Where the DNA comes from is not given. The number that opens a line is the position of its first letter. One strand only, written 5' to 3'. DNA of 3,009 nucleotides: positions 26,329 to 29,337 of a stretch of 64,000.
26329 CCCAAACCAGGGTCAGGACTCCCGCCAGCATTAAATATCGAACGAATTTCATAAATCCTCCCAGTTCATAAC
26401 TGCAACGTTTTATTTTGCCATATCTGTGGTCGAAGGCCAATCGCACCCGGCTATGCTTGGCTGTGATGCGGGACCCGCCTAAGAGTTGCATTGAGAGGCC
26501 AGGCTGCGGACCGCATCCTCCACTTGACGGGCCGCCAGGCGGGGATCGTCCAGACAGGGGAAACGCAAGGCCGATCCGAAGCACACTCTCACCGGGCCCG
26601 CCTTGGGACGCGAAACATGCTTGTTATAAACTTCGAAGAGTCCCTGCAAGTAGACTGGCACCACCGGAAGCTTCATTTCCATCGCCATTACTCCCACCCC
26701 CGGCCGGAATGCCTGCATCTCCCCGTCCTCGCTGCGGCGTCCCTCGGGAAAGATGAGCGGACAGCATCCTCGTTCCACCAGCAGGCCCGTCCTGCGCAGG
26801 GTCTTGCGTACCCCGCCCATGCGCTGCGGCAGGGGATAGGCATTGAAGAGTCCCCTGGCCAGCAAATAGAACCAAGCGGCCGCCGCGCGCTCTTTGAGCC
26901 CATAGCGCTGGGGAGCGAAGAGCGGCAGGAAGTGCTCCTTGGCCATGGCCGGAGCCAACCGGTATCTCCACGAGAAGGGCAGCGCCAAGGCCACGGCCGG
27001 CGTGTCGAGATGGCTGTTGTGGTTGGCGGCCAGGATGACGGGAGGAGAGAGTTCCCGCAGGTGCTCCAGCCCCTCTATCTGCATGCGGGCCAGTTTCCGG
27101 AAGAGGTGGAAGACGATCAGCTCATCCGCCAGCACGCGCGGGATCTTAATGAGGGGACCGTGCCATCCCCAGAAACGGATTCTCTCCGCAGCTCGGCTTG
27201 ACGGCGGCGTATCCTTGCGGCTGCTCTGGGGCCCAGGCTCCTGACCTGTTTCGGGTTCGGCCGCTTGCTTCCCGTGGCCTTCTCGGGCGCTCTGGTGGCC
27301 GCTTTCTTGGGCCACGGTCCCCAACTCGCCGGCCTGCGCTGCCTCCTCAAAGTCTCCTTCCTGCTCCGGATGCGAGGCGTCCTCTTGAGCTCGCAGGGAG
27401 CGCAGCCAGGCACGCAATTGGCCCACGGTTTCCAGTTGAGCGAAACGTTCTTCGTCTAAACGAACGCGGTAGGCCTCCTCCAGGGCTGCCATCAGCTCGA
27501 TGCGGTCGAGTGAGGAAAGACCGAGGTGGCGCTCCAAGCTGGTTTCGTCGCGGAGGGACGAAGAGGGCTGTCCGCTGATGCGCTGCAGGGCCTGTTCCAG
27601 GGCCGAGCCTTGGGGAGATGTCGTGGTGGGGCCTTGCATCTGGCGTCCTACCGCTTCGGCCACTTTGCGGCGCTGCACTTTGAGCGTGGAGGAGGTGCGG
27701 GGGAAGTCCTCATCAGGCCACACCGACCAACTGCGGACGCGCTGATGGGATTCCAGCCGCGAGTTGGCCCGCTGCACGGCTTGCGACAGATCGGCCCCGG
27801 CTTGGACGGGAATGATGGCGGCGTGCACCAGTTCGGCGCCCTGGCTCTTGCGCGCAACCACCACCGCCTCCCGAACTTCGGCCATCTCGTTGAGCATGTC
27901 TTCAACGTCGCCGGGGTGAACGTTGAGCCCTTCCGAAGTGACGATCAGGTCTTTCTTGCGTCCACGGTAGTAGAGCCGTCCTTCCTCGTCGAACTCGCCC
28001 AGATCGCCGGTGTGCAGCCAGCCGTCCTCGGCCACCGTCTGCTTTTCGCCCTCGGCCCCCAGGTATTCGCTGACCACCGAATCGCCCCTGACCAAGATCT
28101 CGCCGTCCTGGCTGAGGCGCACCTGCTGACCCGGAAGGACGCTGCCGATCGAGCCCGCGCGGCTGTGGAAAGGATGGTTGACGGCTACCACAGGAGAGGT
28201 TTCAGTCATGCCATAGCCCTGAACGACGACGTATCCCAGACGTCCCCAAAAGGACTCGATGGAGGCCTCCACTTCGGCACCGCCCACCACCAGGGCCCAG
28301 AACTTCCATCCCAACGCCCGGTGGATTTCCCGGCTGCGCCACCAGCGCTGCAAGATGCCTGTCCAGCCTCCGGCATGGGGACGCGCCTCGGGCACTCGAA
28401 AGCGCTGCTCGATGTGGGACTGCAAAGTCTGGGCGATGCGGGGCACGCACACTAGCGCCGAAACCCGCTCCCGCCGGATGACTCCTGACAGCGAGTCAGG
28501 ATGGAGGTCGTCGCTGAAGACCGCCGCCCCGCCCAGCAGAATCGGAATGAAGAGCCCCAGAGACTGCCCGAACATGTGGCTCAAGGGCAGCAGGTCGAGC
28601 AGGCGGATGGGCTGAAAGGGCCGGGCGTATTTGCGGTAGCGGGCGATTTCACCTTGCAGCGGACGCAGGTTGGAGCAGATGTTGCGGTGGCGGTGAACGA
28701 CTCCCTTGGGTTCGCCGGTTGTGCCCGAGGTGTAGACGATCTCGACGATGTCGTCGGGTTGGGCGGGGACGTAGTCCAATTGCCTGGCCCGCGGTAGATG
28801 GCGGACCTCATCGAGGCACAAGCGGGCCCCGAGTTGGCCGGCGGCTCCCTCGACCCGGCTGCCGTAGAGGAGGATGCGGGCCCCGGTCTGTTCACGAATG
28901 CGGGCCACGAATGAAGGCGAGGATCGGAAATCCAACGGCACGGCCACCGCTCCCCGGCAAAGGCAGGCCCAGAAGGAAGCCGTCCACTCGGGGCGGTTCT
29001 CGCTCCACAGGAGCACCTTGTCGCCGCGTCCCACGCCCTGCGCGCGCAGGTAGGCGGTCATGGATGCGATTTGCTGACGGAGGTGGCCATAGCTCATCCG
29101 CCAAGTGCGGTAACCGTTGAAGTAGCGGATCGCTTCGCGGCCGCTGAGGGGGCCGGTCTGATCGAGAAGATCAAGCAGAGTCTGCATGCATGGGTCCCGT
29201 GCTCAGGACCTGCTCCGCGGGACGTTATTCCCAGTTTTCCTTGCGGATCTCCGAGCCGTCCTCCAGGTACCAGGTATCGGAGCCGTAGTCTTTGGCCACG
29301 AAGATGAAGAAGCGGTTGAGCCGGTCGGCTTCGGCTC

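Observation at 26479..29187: Tri-domain AMP-ligase / acyl-carrier / PlsC-type acyltransferase fusion (reverse order relative to E. coli Aas)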

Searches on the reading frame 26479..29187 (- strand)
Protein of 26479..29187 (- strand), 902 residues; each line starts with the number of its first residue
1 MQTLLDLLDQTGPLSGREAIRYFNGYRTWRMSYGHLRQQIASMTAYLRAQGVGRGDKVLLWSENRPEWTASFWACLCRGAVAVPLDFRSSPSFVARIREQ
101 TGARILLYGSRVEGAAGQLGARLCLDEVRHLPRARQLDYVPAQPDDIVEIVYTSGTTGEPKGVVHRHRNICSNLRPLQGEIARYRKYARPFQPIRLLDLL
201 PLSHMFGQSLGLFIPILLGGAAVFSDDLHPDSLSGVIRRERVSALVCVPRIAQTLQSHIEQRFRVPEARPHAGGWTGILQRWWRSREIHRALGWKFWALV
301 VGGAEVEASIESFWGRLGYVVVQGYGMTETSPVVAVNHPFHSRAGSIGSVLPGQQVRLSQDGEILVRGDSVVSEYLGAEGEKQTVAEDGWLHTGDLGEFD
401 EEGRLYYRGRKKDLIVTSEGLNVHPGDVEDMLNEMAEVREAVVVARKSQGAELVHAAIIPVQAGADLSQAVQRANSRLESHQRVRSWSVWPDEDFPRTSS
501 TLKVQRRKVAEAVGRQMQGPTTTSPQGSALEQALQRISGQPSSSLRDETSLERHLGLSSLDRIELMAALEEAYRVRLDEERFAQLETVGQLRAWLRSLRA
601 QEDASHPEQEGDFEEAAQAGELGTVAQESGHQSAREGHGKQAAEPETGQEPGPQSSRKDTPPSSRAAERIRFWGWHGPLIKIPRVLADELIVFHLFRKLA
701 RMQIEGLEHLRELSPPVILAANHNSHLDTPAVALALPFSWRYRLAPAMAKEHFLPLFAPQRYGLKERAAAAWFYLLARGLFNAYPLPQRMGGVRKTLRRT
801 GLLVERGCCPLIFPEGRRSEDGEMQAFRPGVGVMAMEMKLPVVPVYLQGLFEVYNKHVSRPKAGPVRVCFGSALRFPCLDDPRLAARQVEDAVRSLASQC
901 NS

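Call 3: search_protein_families(library=pfam, proteins=[window:26479-29187:-], max_evalue=0.1)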
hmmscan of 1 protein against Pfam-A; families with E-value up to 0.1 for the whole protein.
window:26479-29187:- (902 aa): 7 families
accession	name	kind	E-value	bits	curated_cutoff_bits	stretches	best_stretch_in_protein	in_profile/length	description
PF00501.34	AMP-binding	-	3.2e-64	217.6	29.9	1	17-376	11-384/384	AMP-binding enzyme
PF01553.26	Acyltransferase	-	6.4e-15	55.6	23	1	702-847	2-131/132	Acyltransferase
PF00550.31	PP-binding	-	1e-08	35.7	20.8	1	529-595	2-67/67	Phosphopantetheine attachment site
PF23562.2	AMP-binding_C_3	-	6.9e-06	26.9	20.8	1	413-511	2-110/124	AMP-binding enzyme C-terminal domain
PF13193.12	AMP-binding_C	-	0.013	16.8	24.5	1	428-500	2-74/76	AMP-binding enzyme C-terminal domain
PF19736.4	DUF6226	-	0.072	13.2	26.8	1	568-612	24-69/205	Family of unknown function (DUF6226)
PF12375.13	DUF3653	-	0.077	13.6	22.4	0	412-453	17-57/66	Phage protein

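Call 4: search_protein_families(library=ncbifam, proteins=[window:26479-29187:-], max_evalue=0.1)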
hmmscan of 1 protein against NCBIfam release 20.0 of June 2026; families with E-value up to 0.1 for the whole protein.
window:26479-29187:- (902 aa): 117 families (the best 25 are shown)
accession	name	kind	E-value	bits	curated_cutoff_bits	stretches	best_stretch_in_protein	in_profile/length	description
NF004837.0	PRK06187.1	subfamily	1.4e-72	244.6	476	2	299-514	291-523/531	long-chain-fatty-acid--CoA ligase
NF004114.0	PRK05605.1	equivalog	1.1e-55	189.1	766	3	307-515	351-571/575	long-chain-fatty-acid--CoA ligase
TIGR01923.1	menE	equivalog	3.2e-52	177.9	330.15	2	299-508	229-441/442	o-succinylbenzoate--CoA ligase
NF005801.1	PRK07656.1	equivalog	7.9e-52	176.5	657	2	318-485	304-478/500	FadD3 family acyl-CoA ligase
NF052580.1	Str24CoAsynCasG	equivalog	1.5e-47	162.1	750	2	29-258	64-307/548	steroid-24-oyl-CoA synthetase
NF005307.0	PRK06839.1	equivalog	5.8e-47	160.5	748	2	302-475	272-456/496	o-succinylbenzoate--CoA ligase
NF052269.1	Staph_lig_FadD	equivalog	8.8e-47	159.6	650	2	299-513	270-493/499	long-chain-fatty-acid--CoA ligase FadD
NF002966.0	PRK03640.1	equivalog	7e-45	153.5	556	2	296-512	256-479/483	o-succinylbenzoate--CoA ligase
NF005291.0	PRK06814.1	equivalog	1e-42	146.2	1349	3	300-447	912-1067/1140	acyl-[ACP]--phospholipid O-acyltransferase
NF005702.0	PRK07514.1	subfamily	2.7e-42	144.8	558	2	299-506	275-493/506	malonyl-CoA synthase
NF006181.0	PRK08314.1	subfamily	2.9e-42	144.7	705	3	301-512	326-553/563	long-chain-fatty-acid--CoA ligase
NF005714.0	PRK07529.1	subfamily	8.1e-41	140.1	632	3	310-470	355-533/640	acyl-CoA synthetase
NF006386.0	PRK08633.1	equivalog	7.7e-40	136.5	1221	3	297-411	900-1041/1147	acyl-[ACP]--phospholipid O-acyltransferase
NF004822.0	PRK06178.1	equivalog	3.6e-39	134.8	782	3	352-475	409-531/571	acyl-CoA synthetase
NF006572.0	PRK09088.1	equivalog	7.2e-39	133.8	696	2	296-512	259-486/491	acyl-CoA synthetase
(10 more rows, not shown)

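Call 5: search_solved_structures(query=window:26479-29187:-, max_evalue=0.01, show_alignments=1)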
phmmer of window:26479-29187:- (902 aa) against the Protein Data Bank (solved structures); distinct sequences matched with E-value up to 0.01: 226 (the best 60 are shown).
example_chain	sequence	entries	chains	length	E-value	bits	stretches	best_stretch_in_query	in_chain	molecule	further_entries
8wev_A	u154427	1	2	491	4.3e-34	120.9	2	30-261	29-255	Feruloyl-CoA Synthetase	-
8weu_A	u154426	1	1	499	4.4e-34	120.9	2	30-261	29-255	Fatty-acyl-CoA synthase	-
3r44_A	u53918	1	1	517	1.4e-33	119.2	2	295-483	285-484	fatty acyl CoA synthetase FADD13 (FATTY-ACYL-CoA SYNTHETASE)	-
3a9u_A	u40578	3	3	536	9.1e-33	116.5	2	321-461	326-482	4-coumarate--CoA ligase | 4-coumarate:CoA ligase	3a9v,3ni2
6mfz_A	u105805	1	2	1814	1.1e-31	113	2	26-189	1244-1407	Linear gramicidin synthase subunit A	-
6mfy_A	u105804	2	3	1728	1.3e-31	112.8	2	26-189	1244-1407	Linear gramicidin synthase subunit A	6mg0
9be3_A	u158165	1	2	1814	2.3e-31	111.9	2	26-189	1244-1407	Linear gramicidin synthase subunit A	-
9meh_A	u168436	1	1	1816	2.3e-31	111.9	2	26-189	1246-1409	Linear gramicidin synthase subunit A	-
9be4_A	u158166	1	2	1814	2.8e-31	111.6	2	26-189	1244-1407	Linear gramicidin synthase subunit A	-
3tsy_A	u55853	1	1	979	3.1e-30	108.2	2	321-514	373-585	Fusion Protein 4-coumarate--CoA ligase 1, Resveratrol synthase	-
5x8f_A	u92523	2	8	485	5e-30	107.5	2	301-504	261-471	2-succinylbenzoate--CoA ligase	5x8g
5bsm_A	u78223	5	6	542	5e-30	107.5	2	321-465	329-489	4-coumarate--CoA ligase 2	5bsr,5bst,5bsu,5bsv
5bsw_A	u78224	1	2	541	2e-29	105.5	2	321-467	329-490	4-coumarate--CoA ligase 2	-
5u95_A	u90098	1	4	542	2.4e-29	105.2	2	321-468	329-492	4-coumarate--CoA ligase 2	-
5buq_A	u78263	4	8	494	4e-29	104.5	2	301-464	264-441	2-succinylbenzoate--CoA ligase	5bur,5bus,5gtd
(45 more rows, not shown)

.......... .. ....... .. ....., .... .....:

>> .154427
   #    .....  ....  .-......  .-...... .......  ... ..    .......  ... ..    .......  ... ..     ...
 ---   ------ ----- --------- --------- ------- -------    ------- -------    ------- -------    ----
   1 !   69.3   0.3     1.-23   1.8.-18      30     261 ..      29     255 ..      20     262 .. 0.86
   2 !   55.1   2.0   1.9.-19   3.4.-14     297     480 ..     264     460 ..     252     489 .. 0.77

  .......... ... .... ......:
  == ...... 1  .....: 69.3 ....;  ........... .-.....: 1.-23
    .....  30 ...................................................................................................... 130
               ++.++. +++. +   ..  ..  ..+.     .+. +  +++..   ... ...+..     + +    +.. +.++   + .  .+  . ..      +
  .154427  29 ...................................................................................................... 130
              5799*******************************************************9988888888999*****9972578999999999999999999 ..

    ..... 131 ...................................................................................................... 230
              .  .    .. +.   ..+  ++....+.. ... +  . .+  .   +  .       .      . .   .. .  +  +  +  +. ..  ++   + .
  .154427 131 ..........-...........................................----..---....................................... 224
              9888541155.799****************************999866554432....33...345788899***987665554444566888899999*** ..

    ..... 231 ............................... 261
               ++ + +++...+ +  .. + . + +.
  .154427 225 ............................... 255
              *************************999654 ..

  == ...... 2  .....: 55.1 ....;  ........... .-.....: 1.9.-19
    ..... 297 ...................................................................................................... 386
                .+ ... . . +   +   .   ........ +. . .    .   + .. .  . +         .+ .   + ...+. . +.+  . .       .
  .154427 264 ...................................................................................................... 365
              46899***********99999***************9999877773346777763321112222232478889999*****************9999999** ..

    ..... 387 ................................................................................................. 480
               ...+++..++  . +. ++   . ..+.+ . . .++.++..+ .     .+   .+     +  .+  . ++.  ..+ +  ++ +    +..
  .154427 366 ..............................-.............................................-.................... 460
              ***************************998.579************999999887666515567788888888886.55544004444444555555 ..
